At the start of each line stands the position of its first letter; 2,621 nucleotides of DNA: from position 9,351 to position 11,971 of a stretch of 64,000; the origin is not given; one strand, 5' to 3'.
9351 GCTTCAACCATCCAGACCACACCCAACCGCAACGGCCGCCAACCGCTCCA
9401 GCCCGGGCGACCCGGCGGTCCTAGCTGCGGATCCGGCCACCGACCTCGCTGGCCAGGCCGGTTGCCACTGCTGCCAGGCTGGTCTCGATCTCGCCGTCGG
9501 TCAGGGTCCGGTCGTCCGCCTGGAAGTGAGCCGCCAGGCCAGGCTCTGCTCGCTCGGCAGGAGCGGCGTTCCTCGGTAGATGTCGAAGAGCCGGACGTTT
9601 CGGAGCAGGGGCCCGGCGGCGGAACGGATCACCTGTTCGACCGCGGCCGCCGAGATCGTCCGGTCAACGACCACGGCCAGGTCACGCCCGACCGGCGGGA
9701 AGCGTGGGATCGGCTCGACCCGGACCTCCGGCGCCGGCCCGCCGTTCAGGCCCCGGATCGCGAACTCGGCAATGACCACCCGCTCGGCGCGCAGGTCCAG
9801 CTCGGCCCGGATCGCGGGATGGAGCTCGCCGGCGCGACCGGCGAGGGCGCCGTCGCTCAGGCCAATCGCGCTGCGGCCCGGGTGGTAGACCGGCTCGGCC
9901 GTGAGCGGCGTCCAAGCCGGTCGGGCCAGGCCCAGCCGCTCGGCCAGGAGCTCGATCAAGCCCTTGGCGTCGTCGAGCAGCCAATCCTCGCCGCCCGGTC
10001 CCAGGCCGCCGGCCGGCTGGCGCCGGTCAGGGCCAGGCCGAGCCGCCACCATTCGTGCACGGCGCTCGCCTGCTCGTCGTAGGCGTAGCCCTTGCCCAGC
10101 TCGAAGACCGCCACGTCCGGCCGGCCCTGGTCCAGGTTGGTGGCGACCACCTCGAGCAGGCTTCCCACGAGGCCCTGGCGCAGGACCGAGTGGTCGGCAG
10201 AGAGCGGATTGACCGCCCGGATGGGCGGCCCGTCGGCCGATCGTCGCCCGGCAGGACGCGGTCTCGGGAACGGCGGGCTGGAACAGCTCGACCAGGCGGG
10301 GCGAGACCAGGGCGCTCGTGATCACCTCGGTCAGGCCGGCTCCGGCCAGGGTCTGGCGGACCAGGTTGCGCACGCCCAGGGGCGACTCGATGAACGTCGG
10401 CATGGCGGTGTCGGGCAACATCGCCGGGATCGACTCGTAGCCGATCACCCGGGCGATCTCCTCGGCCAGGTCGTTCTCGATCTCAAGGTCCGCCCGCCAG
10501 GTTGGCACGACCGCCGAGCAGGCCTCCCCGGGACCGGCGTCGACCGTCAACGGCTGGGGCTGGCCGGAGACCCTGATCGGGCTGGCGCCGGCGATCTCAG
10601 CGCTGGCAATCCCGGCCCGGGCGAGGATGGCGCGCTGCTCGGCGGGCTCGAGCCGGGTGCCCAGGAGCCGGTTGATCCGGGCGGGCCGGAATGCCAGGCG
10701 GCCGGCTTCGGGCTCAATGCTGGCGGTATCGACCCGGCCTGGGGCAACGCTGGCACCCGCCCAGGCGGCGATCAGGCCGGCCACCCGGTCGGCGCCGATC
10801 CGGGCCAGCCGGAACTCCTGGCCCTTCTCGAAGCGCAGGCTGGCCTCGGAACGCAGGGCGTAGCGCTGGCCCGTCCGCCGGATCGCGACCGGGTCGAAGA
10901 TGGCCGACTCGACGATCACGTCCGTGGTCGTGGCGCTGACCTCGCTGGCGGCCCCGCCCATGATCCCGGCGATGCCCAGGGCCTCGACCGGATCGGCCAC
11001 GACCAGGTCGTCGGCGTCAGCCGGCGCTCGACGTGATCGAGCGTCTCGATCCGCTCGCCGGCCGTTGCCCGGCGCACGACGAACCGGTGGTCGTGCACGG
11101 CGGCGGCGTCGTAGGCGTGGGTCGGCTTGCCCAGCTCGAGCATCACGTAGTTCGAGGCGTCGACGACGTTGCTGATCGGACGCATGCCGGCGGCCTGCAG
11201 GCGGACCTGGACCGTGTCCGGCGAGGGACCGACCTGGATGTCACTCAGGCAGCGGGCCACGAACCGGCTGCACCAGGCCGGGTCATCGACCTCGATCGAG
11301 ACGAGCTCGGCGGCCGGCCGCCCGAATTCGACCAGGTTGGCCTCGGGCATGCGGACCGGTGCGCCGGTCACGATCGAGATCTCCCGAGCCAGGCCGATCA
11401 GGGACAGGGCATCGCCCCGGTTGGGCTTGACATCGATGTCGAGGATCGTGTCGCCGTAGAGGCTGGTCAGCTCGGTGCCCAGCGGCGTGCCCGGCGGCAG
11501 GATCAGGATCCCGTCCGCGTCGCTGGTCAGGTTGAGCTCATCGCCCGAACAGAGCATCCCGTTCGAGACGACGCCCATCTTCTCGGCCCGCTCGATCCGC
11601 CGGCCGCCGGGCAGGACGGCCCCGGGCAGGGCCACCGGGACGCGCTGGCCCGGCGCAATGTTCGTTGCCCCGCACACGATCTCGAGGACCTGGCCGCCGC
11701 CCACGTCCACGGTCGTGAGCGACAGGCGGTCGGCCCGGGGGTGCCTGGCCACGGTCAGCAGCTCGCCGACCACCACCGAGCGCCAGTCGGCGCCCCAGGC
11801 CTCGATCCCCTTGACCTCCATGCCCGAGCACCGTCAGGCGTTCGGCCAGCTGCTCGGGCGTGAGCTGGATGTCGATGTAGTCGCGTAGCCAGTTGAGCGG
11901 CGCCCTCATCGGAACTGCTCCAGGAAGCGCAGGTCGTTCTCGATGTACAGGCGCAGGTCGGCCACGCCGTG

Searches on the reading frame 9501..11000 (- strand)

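Call 30: search_protein_families(library=pfam, proteins=[window:9501-11000:-], max_evalue=0.00001)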
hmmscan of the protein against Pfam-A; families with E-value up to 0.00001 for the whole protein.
window:9501-11000:- (499 aa): 4 families
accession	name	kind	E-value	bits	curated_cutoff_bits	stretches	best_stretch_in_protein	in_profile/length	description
PF03483.22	B3_4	-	1.9e-20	73.6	29.3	1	2-81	94-173/174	B3/4 domain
PF17759.6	tRNA_synthFbeta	-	1.1e-17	64.7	22.4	1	342-414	143-213/214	Phenylalanyl tRNA synthetase beta chain CLM domain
PF03147.19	FDX-ACB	-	5.4e-16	59.2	31.1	1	432-495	1-64/94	Ferredoxin-fold anticodon binding domain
PF03484.21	B5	-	8.6e-15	55.1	28.6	1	103-188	2-67/67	tRNA synthetase B5 domain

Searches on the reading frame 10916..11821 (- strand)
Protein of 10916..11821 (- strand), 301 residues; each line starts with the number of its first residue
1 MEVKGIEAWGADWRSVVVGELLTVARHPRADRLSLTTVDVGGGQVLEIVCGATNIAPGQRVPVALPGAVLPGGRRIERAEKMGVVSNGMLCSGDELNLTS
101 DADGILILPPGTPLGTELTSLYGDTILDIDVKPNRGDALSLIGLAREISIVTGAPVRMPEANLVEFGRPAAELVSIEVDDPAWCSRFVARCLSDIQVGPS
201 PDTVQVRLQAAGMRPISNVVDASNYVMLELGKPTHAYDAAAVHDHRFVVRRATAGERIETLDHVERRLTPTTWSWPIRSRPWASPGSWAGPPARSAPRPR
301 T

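Call 30: search_protein_families(library=pfam, proteins=[window:10916-11821:-], max_evalue=0.00001)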
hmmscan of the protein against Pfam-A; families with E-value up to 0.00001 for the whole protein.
window:10916-11821:- (301 aa): 2 families
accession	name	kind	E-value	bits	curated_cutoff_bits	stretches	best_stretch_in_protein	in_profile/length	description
PF03483.22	B3_4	-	6.4e-27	94.7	29.3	1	184-272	2-90/174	B3/4 domain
PF01588.26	tRNA_bind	-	4e-18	65.7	27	1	16-116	1-95/96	Putative tRNA binding domain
